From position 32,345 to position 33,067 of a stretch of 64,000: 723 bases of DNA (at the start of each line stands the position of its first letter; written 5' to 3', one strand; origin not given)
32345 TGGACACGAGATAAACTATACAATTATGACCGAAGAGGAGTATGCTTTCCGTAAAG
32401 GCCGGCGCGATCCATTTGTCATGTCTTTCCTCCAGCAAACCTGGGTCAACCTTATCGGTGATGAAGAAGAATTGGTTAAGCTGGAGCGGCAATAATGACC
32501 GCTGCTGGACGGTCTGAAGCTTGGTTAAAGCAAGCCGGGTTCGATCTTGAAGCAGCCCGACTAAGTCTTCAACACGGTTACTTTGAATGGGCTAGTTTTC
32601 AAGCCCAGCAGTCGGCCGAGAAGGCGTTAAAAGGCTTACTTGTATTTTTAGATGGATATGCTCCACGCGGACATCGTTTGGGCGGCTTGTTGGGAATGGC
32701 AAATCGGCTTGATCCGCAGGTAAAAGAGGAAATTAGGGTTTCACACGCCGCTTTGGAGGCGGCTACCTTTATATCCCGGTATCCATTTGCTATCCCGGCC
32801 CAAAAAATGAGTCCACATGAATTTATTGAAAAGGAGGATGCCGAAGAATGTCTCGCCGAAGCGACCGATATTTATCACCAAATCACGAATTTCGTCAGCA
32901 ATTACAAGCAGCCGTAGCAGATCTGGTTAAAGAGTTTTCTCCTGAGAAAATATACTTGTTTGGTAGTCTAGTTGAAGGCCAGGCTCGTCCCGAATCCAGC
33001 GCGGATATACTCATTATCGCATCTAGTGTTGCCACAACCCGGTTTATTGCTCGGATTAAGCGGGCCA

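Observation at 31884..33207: Three-gene wHTH/degenerate-MNT + HEPN + MNT module immediately downstream of rnpB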

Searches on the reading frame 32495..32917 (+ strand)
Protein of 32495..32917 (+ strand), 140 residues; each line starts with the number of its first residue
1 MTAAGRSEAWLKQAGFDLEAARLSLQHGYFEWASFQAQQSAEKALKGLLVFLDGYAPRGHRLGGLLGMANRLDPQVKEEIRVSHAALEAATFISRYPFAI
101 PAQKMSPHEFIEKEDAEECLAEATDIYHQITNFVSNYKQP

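Call 6: search_protein_families(library=pfam, proteins=[window:32495-32917:+], max_evalue=1)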
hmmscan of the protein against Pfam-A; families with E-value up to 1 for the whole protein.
window:32495-32917:+ (140 aa): 1 family
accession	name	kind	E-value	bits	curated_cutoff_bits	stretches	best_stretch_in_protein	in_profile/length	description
PF05168.19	HEPN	-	1.2e-25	90.3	22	1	8-128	2-112/117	HEPN domain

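Call 7: search_protein_families(library=ncbifam, proteins=[window:32495-32917:+], max_evalue=1)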
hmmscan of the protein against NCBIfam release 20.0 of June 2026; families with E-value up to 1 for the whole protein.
window:32495-32917:+ (140 aa): 0 families

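Call 8: search_protein_families(library=padloc, proteins=[window:32495-32917:+], max_evalue=1)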
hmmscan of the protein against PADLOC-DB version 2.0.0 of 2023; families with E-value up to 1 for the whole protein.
window:32495-32917:+ (140 aa): 0 families

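Call 27: find_homologous_proteins(query=window:32495-32914:+)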
Query window:32495-32914:+ (140 aa): 51 proteins with E <= 0.001 among 131 candidates.
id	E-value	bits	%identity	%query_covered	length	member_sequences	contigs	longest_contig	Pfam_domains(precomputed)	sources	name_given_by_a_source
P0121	2.3e-87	308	100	100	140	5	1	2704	PF05168.20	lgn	-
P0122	1.3e-84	299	96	100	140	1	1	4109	PF05168.20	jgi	jgi:HEPN domain-containing protein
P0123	3.1e-77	275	88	99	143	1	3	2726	PF05168.20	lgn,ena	-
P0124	1.1e-76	273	88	99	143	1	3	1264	PF05168.20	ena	-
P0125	1.3e-76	273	86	99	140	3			PF05168.20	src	-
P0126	3.0e-76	272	88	99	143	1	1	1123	PF05168.20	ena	-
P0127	1.0e-73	264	83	99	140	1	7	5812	PF05168.20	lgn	-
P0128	2.8e-72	259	83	99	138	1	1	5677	PF05168.20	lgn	-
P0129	1.1e-71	257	83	99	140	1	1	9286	PF05168.20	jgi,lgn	jgi:HEPN domain-containing protein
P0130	1.7e-66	240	80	94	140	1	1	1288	PF05168.20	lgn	-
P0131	4.5e-66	239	80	94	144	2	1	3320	PF05168.20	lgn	-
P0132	2.1e-64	234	77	95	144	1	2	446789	PF05168.20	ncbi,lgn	-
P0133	7.2e-62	225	71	100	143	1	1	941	PF05168.20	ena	-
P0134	8.5e-62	225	72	96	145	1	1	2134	PF05168.20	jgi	jgi:HEPN domain-containing protein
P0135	1.2e-61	225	75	94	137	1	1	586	PF05168.20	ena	-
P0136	7.3e-61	222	73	99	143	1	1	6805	PF05168.20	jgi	jgi:HEPN domain-containing protein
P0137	1.0e-59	218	72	99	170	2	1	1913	PF05168.20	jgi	jgi:HEPN domain-containing protein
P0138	2.6e-58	214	73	94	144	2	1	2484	PF05168.20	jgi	jgi:HEPN domain-containing protein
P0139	1.8e-56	208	69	96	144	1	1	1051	PF05168.20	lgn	-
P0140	3.1e-56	207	67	96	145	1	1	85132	PF05168.20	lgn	-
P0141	8.4e-56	206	68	95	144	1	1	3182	PF05168.20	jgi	jgi:HEPN domain-containing protein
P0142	7.1e-55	203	66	96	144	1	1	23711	PF05168.20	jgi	jgi:HEPN domain-containing protein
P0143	1.2e-54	202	67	96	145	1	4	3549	PF05168.20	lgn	-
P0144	4.1e-54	200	68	96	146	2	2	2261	PF05168.20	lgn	-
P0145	4.6e-54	200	66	96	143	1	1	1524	PF05168.20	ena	-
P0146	1.5e-53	198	66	96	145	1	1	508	PF05168.20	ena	-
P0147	1.5e-53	198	66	96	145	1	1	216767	PF05168.20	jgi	jgi:HEPN domain-containing protein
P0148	6.6e-50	187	61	96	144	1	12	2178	PF05168.20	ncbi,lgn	-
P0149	4.3e-32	129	50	91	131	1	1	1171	PF05168.20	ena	-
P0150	1.1e-30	125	47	93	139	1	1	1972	PF05168.20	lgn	-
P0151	4.7e-28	116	44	92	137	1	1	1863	PF05168.20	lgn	-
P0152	2.3e-27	114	45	93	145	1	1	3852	PF05168.20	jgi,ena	-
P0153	1.9e-16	78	44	81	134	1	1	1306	PF05168.20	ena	-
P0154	1.5e-15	75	45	81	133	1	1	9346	PF05168.20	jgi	-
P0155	3.6e-15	74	40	91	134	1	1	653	PF05168.20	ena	-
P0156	3.9e-15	74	45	81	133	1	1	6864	PF05168.20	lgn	-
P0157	4.1e-15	74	41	89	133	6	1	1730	PF05168.20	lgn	-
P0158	9.1e-14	70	40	89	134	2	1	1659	PF05168.20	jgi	jgi:HEPN domain-containing protein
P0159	1.4e-13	69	38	89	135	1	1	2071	PF05168.20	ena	-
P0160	2.8e-13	68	38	89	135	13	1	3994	PF05168.20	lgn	-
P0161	3.7e-13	68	40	89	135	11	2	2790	PF05168.20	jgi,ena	-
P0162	4.7e-13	67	41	89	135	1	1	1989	PF05168.20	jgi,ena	-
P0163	8.5e-13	67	42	81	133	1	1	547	PF05168.20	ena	-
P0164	1.5e-12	66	39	89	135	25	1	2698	PF05168.20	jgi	jgi:HEPN domain-containing protein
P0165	4.8e-12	64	41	88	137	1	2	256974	PF05168.20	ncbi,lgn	-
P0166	5.0e-10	58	42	68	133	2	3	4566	PF05168.20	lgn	-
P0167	2.9e-8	52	42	66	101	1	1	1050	PF05168.20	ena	-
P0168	8.1e-8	51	35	86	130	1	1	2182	PF05168.20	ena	-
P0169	6.7e-6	44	36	71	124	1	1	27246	PF05168.20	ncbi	ncbi:MAG: HEPN domain-containing protein [Promethearchaeia archaeon]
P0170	9.9e-6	44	31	89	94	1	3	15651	PF05168.20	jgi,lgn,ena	jgi:HEPN domain-containing protein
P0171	3.5e-4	39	46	49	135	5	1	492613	PF05168.20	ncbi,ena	-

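Call 28: find_encoding_contigs(protein=P0132, flank=5000, max_places=2)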
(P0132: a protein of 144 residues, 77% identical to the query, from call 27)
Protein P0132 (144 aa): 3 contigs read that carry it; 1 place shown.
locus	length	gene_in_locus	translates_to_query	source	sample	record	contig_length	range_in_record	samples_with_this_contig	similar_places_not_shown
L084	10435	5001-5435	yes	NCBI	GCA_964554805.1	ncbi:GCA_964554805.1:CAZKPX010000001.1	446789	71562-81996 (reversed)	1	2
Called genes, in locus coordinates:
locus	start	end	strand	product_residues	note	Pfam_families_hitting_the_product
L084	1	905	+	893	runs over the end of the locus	PF00690:Cation_ATPase_N, PF00122:E1-E2_ATPase, PF13246:Cation_ATPase, PF00702:Hydrolase, PF08282:Hydrolase_3 (faint), PF00689:Cation_ATPase_C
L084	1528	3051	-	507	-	PF13541:ChlI, PF05362:Lon_C (weak), PF00158:Sigma54_activat (faint), PF01078:Mg_chelatase, PF07728:AAA_5 (faint), PF00493:MCM, PF13335:Mg_chelatase_C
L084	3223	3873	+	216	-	-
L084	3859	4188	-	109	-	-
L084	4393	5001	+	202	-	-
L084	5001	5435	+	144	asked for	PF05168:HEPN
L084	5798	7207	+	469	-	PF21760:SecD_1st, PF22599:SecDF_P1_head, PF00873:ACR_tran (weak), PF03176:MMPL, PF02355:SecD_SecF_C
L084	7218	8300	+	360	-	-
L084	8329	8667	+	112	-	PF18908:DUF5663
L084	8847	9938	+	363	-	PF07549:Sec_GG (weak), PF02355:SecD_SecF_C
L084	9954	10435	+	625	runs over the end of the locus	PF01368:DHH, PF02272:DHHA1, PF17768:RecJ_OB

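Call 29: find_encoding_contigs(protein=P0154, flank=4000, max_places=2)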
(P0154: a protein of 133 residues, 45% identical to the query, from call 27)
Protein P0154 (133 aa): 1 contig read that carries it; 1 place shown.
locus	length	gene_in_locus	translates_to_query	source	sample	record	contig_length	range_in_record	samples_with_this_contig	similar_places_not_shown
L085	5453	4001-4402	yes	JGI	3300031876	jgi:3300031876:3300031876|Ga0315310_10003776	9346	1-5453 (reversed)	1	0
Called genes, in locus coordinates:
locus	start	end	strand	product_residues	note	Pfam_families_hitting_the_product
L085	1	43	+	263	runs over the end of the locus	-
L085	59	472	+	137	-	PF08241:Methyltransf_11, PF13649:Methyltransf_25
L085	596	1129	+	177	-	-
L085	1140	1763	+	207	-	-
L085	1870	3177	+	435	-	PF01541:GIY-YIG, PF27096:UvrC_M, PF02151:UVR, PF08459:UvrC_RNaseH_dom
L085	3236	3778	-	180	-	-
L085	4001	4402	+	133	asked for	PF05168:HEPN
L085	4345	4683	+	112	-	PF18765:Polbeta, PF01909:NTP_transf_2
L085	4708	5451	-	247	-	?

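Call 30: find_encoding_contigs(protein=P0165, flank=4000, max_places=2)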
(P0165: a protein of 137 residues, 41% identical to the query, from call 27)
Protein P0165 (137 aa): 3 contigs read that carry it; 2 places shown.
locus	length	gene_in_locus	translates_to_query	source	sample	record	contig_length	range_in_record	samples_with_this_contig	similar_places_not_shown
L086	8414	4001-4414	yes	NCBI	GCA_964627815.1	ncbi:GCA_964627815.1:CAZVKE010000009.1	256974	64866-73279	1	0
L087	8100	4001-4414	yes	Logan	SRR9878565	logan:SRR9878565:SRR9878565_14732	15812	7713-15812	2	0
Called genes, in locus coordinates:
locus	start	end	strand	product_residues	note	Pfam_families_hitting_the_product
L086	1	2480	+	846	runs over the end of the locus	PF02901:PFL-like, PF01228:Gly_radical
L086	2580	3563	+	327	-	PF13353:Fer4_12 (faint), PF12838:Fer4_7 (faint), PF13187:Fer4_9 (weak), PF13237:Fer4_10, PF14697:Fer4_21, PF12837:Fer4_6 (weak), PF00037:Fer4 (weak), PF04055:Radical_SAM, +1 more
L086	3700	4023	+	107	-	PF01909:NTP_transf_2, PF18765:Polbeta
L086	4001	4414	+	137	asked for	PF05168:HEPN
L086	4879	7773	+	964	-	-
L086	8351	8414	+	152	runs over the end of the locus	-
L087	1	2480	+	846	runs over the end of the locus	PF02901:PFL-like, PF01228:Gly_radical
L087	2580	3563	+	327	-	PF13353:Fer4_12 (faint), PF12838:Fer4_7 (faint), PF13187:Fer4_9 (weak), PF13237:Fer4_10, PF14697:Fer4_21, PF12837:Fer4_6 (weak), PF00037:Fer4 (weak), PF04055:Radical_SAM, +1 more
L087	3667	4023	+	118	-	PF01909:NTP_transf_2, PF18765:Polbeta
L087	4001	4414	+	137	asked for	PF05168:HEPN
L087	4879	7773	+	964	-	-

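Call 48: find_related_loci(query=A4, collection=metagenome_contigs, flank=3000)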
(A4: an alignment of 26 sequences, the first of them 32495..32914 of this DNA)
Query A4 (140 aa) in metagenome_contigs; peptide patterns used: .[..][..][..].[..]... (x = any residue, [..] = any of these).
600 stretches matched a pattern (row limit reached: there are more); 444 encode a relative of the query (tblastn E <= 1e-3); the best 80 are kept; 80 distinct loci.
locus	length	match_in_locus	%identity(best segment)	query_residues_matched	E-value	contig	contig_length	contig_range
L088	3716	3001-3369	44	5-126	2e-30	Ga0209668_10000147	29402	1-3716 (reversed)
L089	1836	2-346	41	21-136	2e-29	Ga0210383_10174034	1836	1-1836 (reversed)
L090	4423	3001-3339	45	10-126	3e-22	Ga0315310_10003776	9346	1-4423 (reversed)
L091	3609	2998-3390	40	7-139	6e-22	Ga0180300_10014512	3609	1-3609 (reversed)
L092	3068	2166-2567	39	1-136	9e-22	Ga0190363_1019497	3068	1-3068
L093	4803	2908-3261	41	7-126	8e-21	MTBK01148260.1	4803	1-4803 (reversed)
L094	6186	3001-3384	37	7-136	1e-20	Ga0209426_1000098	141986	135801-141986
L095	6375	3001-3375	41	10-136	1e-20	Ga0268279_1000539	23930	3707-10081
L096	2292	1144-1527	37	7-136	1e-20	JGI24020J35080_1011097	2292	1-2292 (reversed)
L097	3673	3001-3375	41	10-136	1e-20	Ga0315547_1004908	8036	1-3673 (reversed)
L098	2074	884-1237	40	7-126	2e-20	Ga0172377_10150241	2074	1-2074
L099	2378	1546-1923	40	7-134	2e-20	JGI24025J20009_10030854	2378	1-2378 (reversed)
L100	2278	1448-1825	40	7-134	2e-20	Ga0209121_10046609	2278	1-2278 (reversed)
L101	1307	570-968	41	6-138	3e-20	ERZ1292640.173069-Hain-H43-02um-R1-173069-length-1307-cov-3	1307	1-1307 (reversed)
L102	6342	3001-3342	42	1-120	4e-20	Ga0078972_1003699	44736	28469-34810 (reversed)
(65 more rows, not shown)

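Call 60: search_solved_structures(query=A4, max_evalue=1, show_alignments=2)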
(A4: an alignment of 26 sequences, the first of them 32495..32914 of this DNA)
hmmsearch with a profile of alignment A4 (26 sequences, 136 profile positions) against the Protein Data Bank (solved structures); distinct sequences matched with E-value up to 1: 17.
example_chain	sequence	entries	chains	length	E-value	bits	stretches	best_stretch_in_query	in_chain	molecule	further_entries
1wol_A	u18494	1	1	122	3.9e-31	110.8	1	6-134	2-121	122aa long conserved hypothetical protein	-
1ufb_A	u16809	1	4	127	3.1e-29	104.7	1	6-132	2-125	TT1696 protein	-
1o3u_A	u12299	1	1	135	2.3e-27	98.6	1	6-134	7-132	conserved hypothetical protein TM0613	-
3o10_A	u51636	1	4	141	4.4e-13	52.4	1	5-135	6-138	Sacsin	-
7xgg_A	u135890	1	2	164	0.00075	22.5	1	21-89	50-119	BCL-xL and MCL-1 dual inhibitor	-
7xgf_A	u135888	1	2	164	0.00079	22.4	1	21-89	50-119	BCL-xL and MCL-1 dual inhibitor 2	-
7xge_A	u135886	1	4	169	0.0008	22.4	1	21-89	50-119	BCL-xL and MCL-1 dual binder 2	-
5jsb_B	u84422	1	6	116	0.0031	20.5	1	21-77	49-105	Mcl-1 inhibitor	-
4nqf_A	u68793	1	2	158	0.0041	20.1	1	17-101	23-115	Nucleotidyltransferase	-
6dsp_A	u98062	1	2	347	0.005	19.8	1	83-130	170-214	Autoinducer 2-binding protein LsrB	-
4y6c_A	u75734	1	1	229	0.0077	19.2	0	59-130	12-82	ANSERINA PUTATIVE KINESIN LIGHT chain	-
3jv3_A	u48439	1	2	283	0.064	16.2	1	73-134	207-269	Intersectin-1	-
1ki1_B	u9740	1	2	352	0.07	16.1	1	73-134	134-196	intersectin long form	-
3qbv_B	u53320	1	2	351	0.13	15.3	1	74-134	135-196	Intersectin-1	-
5hzi_A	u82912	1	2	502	0.14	15.1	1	73-134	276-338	Intersectin-1,NPH1-1,Intersectin-1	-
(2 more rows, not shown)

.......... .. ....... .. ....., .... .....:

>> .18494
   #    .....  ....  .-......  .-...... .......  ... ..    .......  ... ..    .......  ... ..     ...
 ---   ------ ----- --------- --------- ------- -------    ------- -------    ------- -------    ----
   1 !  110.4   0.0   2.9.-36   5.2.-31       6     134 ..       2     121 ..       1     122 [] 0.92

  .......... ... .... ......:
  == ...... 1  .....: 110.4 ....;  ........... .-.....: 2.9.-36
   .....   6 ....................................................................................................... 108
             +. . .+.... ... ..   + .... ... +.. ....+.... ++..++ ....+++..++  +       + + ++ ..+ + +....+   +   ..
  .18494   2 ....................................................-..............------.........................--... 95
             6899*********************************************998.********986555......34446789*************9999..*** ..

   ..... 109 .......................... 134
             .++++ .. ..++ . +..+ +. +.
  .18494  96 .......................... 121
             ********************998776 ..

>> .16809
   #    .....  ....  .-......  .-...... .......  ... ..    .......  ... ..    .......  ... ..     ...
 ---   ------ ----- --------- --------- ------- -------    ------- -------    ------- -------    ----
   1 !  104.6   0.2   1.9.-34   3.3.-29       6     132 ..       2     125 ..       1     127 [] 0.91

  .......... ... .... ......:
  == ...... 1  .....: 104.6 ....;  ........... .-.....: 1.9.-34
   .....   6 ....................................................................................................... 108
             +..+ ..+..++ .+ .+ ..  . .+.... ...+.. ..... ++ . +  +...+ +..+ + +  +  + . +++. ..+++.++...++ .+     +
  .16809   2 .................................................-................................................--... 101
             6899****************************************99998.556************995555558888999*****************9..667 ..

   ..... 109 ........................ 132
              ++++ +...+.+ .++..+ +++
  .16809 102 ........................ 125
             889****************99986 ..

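Call 61: search_protein_families(library=padloc, alignment_id=A4, max_evalue=10)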
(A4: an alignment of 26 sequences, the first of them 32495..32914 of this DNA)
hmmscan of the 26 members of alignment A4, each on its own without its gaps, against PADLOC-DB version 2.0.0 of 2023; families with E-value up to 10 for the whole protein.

A. member 1, window:32495-32914:+ (140 aa): 0 families

B. families by the number of members that match (of 26 scanned): 3 families
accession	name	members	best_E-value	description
PDLC04908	PDC-S10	3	0.0024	-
PDLC04468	PDC-M15B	1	0.017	-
PDLC01360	Csx1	1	0.028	CAS-III; associated_signaling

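Call 64: search_dna_similar(query=window:32495-32914:+, collection=plasmids, mode=protein, max_evalue=0.001, max_rows=15)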
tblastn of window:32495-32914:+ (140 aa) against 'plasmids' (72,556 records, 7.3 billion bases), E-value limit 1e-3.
Records with a match: 58; places in all: 59; records where one place covers at least 80% of the query: 37.
Best place of each record, by identity: <60% 58.
By first word of the organism name: Thermus 33; Sphingobium 12; Novosphingobium 3; Sphingomonas 3; Rhizorhabdus 2; Thermomicrobium 1; Meiothermus 1; Rhizobium 1; Agrobacterium 1; Sphingopyxis 1.
By predicted mobility (MOB-suite, as given by PLSDB): non-mobilizable 38; conjugative 19; mobilizable 1.
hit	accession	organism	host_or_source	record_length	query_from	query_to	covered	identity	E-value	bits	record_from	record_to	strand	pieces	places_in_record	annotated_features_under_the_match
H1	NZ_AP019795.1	Thermus thermophilus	-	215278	6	139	96%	39.3%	5e-9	60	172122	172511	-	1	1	HEPN domain-containing protein | nucleotidyltransferase domain-containing protein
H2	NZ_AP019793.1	Thermus thermophilus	-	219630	6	139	96%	39.3%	5e-9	60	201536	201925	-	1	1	HEPN domain-containing protein | nucleotidyltransferase domain-containing protein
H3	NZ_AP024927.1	Thermus thermophilus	-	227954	6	139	96%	39.3%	5e-9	60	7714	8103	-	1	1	HEPN domain-containing protein | nucleotidyltransferase domain-containing protein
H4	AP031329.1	Thermus thermophilus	-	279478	6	139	96%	39.3%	5e-9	60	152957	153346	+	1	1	HEPN domain-containing protein | nucleotidyltransferase domain-containing protein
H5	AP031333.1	Thermus thermophilus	-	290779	6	139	96%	39.3%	5e-9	60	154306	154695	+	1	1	HEPN domain-containing protein | nucleotidyltransferase domain-containing protein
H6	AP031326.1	Thermus thermophilus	-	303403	6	139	96%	39.3%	5e-9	60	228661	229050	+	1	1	HEPN domain-containing protein | nucleotidyltransferase domain-containing protein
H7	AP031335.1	Thermus thermophilus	-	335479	6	139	96%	39.3%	5e-9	60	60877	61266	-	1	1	HEPN domain-containing protein | nucleotidyltransferase domain-containing protein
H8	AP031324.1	Thermus thermophilus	-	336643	6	139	96%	39.3%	5e-9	60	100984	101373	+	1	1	HEPN domain-containing protein | nucleotidyltransferase domain-containing protein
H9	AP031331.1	Thermus thermophilus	-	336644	6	139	96%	39.3%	5e-9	60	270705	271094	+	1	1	HEPN domain-containing protein | nucleotidyltransferase domain-containing protein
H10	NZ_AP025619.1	Thermus thermophilus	-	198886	6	139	96%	39.3%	5e-9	60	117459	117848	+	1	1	HEPN domain-containing protein | nucleotidyltransferase domain-containing protein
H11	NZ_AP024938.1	Thermus thermophilus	-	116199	6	139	96%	39.3%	8e-9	60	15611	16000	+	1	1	HEPN domain-containing protein | nucleotidyltransferase domain-containing protein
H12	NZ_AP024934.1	Thermus thermophilus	-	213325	6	139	96%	39.3%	8e-9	60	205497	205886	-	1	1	HEPN domain-containing protein | nucleotidyltransferase domain-containing protein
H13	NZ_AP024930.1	Thermus thermophilus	-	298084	6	139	96%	39.3%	8e-9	60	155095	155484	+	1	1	HEPN domain-containing protein | nucleotidyltransferase domain-containing protein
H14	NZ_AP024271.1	Thermus thermophilus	-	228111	6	136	94%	40.2%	4e-9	61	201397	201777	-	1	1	HEPN domain-containing protein | nucleotidyltransferase domain-containing protein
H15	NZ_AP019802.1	Thermus thermophilus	-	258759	6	136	94%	40.2%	5e-9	60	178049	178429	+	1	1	HEPN domain-containing protein | nucleotidyltransferase domain-containing protein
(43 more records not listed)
